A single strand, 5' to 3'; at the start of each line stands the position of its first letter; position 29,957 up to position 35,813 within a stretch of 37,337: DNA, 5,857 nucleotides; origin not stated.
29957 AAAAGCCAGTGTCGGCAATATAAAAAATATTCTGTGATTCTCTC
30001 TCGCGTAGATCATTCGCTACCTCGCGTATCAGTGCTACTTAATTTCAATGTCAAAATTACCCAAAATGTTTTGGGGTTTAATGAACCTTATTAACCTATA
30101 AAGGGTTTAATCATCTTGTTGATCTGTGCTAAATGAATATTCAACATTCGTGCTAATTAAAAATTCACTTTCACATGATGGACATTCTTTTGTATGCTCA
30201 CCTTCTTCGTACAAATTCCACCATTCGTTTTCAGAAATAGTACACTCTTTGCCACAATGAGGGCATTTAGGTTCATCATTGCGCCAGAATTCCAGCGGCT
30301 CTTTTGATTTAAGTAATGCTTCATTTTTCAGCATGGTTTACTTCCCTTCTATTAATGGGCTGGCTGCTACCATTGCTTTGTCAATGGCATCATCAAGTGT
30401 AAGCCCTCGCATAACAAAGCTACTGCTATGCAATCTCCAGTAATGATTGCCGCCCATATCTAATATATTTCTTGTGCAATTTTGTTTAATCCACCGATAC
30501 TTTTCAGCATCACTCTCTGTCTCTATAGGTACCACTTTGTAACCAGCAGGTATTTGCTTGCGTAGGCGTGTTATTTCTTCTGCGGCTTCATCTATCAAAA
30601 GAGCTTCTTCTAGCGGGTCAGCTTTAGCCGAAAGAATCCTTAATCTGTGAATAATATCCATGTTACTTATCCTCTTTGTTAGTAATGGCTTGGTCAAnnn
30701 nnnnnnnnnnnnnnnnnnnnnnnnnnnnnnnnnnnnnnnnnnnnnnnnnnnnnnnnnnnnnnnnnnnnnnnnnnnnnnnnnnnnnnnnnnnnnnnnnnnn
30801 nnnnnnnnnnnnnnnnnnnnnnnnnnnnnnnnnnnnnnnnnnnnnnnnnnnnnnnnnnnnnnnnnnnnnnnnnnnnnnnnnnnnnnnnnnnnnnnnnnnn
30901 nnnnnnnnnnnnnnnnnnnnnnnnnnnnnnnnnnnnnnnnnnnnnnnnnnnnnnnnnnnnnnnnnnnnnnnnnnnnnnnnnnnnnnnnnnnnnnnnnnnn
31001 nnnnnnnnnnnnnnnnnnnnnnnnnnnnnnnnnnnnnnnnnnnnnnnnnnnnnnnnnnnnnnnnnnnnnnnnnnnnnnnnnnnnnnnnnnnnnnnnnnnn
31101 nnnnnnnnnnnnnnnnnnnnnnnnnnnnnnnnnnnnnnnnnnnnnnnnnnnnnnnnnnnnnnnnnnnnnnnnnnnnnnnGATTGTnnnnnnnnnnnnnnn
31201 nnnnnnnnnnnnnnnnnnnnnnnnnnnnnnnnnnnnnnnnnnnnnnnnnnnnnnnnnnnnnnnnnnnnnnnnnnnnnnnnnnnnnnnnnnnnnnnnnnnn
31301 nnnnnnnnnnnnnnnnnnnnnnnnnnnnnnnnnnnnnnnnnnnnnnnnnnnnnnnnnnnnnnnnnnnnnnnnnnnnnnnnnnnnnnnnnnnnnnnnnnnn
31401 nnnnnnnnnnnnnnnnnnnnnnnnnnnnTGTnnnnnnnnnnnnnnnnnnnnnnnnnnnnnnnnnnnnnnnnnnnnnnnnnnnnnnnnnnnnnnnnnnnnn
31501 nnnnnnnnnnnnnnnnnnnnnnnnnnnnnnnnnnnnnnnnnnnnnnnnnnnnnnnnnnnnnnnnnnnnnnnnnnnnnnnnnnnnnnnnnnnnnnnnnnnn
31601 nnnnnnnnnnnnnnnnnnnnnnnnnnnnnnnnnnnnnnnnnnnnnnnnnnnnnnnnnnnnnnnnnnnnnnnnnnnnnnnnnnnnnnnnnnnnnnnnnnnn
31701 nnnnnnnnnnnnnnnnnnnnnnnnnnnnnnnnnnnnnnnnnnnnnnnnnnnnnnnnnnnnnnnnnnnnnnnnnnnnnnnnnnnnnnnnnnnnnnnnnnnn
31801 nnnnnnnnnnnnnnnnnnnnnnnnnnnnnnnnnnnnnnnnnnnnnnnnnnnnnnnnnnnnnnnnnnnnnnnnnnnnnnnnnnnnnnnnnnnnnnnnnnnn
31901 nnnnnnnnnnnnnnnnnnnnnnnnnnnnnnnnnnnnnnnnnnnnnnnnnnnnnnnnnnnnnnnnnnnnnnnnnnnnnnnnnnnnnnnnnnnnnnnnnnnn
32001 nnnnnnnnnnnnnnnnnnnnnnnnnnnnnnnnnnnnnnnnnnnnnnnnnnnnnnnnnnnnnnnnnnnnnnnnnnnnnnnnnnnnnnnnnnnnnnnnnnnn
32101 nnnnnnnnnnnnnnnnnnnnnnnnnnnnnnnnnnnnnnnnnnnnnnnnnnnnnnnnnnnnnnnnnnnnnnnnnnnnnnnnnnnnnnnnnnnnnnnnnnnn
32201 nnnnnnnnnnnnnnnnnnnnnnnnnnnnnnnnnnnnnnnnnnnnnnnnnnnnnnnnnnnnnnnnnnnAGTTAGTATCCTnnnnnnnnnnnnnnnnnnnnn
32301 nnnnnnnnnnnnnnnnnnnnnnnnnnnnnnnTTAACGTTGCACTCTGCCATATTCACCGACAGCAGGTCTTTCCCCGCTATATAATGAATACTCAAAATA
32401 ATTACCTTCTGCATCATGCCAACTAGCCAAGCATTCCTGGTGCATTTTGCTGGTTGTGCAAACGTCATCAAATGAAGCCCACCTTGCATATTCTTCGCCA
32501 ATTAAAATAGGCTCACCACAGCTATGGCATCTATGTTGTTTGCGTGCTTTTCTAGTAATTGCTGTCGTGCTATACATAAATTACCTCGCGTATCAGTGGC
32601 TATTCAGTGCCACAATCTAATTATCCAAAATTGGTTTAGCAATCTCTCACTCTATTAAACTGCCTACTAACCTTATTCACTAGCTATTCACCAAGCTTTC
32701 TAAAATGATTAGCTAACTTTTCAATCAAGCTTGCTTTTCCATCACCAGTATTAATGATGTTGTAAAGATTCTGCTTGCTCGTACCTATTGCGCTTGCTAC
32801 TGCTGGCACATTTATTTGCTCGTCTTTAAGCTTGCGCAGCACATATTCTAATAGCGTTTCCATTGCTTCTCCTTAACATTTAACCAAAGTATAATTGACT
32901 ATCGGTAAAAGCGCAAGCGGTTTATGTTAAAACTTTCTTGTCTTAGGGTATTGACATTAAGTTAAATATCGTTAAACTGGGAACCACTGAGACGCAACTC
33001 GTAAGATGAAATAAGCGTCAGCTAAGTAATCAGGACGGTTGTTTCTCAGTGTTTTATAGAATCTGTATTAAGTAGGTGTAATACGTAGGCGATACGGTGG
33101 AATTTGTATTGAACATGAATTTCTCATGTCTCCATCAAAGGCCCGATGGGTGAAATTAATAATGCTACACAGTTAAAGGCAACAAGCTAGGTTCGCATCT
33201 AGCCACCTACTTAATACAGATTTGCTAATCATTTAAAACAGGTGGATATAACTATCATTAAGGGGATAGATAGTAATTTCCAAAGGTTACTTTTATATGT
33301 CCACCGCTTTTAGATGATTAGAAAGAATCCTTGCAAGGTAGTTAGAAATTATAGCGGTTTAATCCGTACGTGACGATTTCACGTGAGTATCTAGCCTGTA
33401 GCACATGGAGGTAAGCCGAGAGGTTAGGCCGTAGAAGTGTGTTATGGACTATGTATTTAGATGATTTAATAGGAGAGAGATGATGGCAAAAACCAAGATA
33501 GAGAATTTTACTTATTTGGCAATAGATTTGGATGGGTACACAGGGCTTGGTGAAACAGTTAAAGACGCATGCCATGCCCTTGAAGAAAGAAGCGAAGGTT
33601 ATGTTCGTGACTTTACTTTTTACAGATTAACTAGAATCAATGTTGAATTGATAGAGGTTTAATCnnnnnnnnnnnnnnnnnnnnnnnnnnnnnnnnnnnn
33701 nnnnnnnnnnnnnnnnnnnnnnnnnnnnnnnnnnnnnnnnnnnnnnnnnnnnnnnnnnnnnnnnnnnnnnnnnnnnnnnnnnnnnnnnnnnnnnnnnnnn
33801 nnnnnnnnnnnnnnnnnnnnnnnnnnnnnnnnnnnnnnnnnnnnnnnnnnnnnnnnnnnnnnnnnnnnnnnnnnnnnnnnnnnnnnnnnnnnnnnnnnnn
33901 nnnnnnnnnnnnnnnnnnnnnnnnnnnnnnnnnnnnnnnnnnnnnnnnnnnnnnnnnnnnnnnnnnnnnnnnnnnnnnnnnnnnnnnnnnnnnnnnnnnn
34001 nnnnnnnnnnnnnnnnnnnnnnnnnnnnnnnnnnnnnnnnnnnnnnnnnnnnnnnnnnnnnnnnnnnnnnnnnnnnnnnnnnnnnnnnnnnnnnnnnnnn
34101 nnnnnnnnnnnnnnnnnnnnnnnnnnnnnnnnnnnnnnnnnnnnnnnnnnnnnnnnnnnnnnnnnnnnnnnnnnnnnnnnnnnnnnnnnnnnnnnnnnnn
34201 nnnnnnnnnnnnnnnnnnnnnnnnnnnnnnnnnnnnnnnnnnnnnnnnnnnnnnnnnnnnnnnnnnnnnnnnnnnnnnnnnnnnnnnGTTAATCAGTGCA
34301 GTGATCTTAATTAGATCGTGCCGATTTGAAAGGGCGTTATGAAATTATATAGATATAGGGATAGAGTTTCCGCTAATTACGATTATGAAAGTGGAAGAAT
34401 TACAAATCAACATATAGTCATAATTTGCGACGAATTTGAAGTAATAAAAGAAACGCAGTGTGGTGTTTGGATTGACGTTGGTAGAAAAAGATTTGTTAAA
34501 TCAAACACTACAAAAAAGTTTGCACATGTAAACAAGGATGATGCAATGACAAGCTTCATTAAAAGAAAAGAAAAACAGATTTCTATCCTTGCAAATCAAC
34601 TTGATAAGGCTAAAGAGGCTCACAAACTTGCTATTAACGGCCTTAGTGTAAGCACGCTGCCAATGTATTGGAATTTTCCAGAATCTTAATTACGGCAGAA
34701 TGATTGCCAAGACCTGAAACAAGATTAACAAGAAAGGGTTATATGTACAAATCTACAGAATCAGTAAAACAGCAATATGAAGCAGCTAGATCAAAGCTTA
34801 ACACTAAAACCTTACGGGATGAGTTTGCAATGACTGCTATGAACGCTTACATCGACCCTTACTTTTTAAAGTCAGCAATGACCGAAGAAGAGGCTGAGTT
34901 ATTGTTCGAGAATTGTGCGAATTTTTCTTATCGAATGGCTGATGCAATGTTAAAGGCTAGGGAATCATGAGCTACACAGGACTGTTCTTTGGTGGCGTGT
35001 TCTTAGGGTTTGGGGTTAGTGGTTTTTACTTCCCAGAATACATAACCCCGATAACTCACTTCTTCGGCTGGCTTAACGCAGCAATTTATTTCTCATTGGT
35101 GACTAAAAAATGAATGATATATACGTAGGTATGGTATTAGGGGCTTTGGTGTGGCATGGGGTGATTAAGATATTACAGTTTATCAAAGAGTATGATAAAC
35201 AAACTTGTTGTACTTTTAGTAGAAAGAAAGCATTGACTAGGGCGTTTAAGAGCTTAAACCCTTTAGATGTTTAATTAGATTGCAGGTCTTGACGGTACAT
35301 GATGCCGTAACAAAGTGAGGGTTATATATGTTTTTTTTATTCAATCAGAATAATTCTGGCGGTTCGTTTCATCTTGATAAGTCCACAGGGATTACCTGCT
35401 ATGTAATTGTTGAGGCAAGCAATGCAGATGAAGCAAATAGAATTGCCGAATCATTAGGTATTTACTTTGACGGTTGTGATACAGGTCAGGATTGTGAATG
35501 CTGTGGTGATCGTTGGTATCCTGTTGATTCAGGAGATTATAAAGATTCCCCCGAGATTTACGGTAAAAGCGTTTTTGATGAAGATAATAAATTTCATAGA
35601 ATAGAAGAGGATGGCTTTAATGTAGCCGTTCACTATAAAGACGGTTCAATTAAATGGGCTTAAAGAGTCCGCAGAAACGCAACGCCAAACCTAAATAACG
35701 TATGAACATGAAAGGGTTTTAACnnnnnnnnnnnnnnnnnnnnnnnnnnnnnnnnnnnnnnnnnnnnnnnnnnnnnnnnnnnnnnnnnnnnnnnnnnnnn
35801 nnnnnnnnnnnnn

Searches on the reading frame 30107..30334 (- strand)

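Call 43: search_protein_families(library=phrogs, proteins=[window:30107-30334:-], max_evalue=0.001)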
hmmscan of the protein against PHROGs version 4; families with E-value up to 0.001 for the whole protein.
window:30107-30334:- (75 aa): 1 family
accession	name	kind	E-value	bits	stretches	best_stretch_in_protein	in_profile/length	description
phrog_6504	-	unknown function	1.2e-07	32.8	1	21-73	7-59/61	-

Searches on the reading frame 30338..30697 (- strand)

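Call 43: search_protein_families(library=phrogs, proteins=[window:30338-30697:-], max_evalue=0.001)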
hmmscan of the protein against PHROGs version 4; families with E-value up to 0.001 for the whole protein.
window:30338-30697:- (119 aa): 1 family
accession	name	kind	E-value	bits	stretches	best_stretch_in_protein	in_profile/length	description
phrog_13871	-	unknown function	0.00028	22.2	1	59-109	61-118/122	-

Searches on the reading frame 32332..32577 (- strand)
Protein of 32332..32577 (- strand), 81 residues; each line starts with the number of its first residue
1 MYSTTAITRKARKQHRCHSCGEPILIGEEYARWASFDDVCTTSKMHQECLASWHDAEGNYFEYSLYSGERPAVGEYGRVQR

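Call 9: search_protein_families(library=phrogs, proteins=[window:32332-32577:-], max_evalue=0.01)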
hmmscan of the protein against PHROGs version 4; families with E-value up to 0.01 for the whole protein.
window:32332-32577:- (81 aa): 3 families
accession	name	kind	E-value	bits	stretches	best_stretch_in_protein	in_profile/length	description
phrog_7314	-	unknown function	5.7e-07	30.7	1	7-38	7-38/134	-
phrog_1581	-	unknown function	0.0003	21.6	1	1-52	91-136/176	-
phrog_19515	-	unknown function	0.0025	19.2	1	9-51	31-74/117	-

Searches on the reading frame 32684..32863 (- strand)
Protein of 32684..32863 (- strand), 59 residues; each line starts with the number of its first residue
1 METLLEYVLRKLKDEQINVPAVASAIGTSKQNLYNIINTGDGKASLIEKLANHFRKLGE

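Call 9: search_protein_families(library=phrogs, proteins=[window:32684-32863:-], max_evalue=0.01)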
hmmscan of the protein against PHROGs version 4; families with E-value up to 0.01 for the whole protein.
window:32684-32863:- (59 aa): 3 families
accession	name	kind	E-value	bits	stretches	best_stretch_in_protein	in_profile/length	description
phrog_9425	-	transcription regulation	0.00059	20.5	1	1-56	5-62/72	transcriptional repressor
phrog_18104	-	transcription regulation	0.0058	17.5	1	16-54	13-52/57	transcriptional regulator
phrog_1337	-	DNA, RNA and nucleotide metabolism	0.0098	16.2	1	5-54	16-68/316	DNA binding protein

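Call 66: search_protein_families(library=pfam, proteins=[window:32684-32863:-], max_evalue=0.01)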
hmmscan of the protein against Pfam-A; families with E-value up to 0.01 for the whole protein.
window:32684-32863:- (59 aa): 0 families

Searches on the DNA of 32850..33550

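Call 12: search_rna_families(source=window, start=32850, end=33550, threshold=evalue, max_evalue=10, show_alignments=2)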
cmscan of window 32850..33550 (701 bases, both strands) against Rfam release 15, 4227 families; matches with E-value up to 10: 4.
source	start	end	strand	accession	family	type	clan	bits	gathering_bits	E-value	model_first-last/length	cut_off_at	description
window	33235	33319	+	RF01461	rli24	Gene; sRNA;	-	15.3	100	4.4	1-158/158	no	Listeria sRNA rli22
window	33245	33318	-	RF00636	NRON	Gene;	-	13.8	50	0.16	1-370/370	no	ncRNA Repressor of NFAT (nuclear factor of activated T cells)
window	33114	33140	-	RF03012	Mu-gpT-DE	Gene; sRNA;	-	13.7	49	3.3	1-53/53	no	Mu-gpT-DE RNA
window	33377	33468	+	RF02171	RFPL3-AS1_1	Gene; lncRNA;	-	12.7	70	1.8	1-88/88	no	RFPL3 antisense RNA 1 conserved region 1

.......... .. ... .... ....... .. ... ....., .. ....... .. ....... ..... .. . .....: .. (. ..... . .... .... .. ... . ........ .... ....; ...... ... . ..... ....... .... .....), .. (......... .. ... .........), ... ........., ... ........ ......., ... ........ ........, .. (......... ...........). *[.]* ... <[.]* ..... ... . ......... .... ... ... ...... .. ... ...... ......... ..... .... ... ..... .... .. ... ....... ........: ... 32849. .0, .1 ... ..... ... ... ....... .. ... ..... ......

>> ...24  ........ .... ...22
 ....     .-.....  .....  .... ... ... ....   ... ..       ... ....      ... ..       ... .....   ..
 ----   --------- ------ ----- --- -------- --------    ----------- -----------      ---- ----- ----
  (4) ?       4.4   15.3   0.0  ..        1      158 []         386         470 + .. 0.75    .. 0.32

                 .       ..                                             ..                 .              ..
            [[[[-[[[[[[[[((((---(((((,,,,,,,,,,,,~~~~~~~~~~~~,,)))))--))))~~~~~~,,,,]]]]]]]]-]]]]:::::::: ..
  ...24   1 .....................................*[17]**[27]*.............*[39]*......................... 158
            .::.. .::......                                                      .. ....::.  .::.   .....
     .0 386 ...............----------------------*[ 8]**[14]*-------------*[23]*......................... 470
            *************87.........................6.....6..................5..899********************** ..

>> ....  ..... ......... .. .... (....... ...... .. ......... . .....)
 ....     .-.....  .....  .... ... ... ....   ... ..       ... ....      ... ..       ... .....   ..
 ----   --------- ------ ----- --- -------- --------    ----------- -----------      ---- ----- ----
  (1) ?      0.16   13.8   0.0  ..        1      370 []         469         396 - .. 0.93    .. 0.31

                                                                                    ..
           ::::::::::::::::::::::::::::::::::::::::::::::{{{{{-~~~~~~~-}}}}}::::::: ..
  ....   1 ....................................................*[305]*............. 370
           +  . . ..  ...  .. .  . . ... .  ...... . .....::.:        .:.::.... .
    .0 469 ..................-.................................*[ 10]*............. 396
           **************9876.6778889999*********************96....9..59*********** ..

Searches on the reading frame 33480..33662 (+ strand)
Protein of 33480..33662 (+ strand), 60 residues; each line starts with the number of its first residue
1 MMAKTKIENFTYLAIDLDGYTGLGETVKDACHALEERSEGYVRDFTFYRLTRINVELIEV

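Call 8: search_protein_families(library=phrogs, proteins=[window:33480-33662:+], max_evalue=0.01)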
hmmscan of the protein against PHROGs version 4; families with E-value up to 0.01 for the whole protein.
window:33480-33662:+ (60 aa): 0 families

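Call 65: search_protein_families(library=pfam, proteins=[window:33480-33662:+], max_evalue=0.01)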
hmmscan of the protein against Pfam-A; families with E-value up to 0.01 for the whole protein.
window:33480-33662:+ (60 aa): 0 families

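Call 92: find_related_loci(query=window:33480-33662:+, collection=viral_contigs, flank=3000)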
Query window:33480-33662:+ (60 aa) in viral_contigs; peptide patterns used: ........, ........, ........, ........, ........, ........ (x = any residue, [..] = any of these).
11 stretches matched a pattern, but none encodes a relative of the query by tblastn (E <= 1e-3).

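Call 93: find_encoding_contigs(protein=window:33480-33662:+, flank=2500, max_places=8)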
Protein window:33480-33662:+ (60 aa): 1 contig read that carries it; 1 place shown.
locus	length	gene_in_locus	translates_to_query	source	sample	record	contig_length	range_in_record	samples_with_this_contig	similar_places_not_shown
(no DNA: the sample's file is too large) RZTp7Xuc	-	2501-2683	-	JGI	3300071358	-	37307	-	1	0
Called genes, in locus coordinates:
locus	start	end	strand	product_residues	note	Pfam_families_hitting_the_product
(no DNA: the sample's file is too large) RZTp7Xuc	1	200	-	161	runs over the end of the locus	-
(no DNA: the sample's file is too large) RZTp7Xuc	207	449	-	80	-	-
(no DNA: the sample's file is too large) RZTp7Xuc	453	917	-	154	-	-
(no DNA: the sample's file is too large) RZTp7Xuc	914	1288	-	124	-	-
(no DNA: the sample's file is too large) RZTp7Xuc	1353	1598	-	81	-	-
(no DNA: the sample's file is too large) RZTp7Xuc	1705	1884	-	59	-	-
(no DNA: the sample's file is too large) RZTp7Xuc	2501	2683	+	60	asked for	-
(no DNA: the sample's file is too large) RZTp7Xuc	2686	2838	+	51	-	?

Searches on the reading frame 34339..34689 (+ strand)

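Call 8: search_protein_families(library=phrogs, proteins=[window:34339-34689:+], max_evalue=0.01)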
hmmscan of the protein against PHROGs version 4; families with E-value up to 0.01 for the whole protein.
window:34339-34689:+ (116 aa): 2 families
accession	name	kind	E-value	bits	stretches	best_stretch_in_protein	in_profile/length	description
phrog_13631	-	unknown function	4.8e-27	95.7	1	3-100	5-109/136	-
phrog_25384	-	unknown function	3.3e-15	57.4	1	23-98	24-101/103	-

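Call 65: search_protein_families(library=pfam, proteins=[window:34339-34689:+], max_evalue=0.01)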
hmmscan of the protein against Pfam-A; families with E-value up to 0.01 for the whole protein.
window:34339-34689:+ (116 aa): 0 families

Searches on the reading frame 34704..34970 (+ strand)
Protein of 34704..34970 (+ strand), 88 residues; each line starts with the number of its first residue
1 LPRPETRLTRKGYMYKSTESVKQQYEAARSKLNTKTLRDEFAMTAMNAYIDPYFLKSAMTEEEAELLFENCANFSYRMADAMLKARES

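Call 8: search_protein_families(library=phrogs, proteins=[window:34704-34970:+], max_evalue=0.01)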
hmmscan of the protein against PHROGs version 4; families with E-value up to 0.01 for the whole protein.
window:34704-34970:+ (88 aa): 4 families
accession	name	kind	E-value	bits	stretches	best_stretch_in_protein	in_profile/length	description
phrog_2201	-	unknown function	7.3e-13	49.8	1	27-87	156-215/226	-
phrog_20565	-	unknown function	2e-08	35.4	1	33-87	19-70/71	-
phrog_30599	-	transcription regulation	2.4e-08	35.4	1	28-86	42-95/100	transcriptional regulator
phrog_37111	-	unknown function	3.2e-06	28.4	1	25-87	70-128/130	-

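Call 65: search_protein_families(library=pfam, proteins=[window:34704-34970:+], max_evalue=0.01)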
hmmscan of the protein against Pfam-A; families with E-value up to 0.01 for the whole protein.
window:34704-34970:+ (88 aa): 0 families

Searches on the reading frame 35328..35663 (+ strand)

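Call 8: search_protein_families(library=phrogs, proteins=[window:35328-35663:+], max_evalue=0.01)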
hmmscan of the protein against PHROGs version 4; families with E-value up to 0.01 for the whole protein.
window:35328-35663:+ (111 aa): 2 families
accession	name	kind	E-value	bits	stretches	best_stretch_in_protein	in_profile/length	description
phrog_4867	-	unknown function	2.3e-32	113.2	1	1-108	2-110/121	-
phrog_21494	-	unknown function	9.6e-09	36.4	1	2-101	8-97/124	-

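Call 65: search_protein_families(library=pfam, proteins=[window:35328-35663:+], max_evalue=0.01)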
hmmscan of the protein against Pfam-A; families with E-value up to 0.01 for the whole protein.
window:35328-35663:+ (111 aa): 1 family
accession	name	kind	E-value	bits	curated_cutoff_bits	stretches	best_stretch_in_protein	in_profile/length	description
PF23969.1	DUF7296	-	1.4e-33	116.3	27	1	1-109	2-105/115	Domain of unknown function (DUF7296)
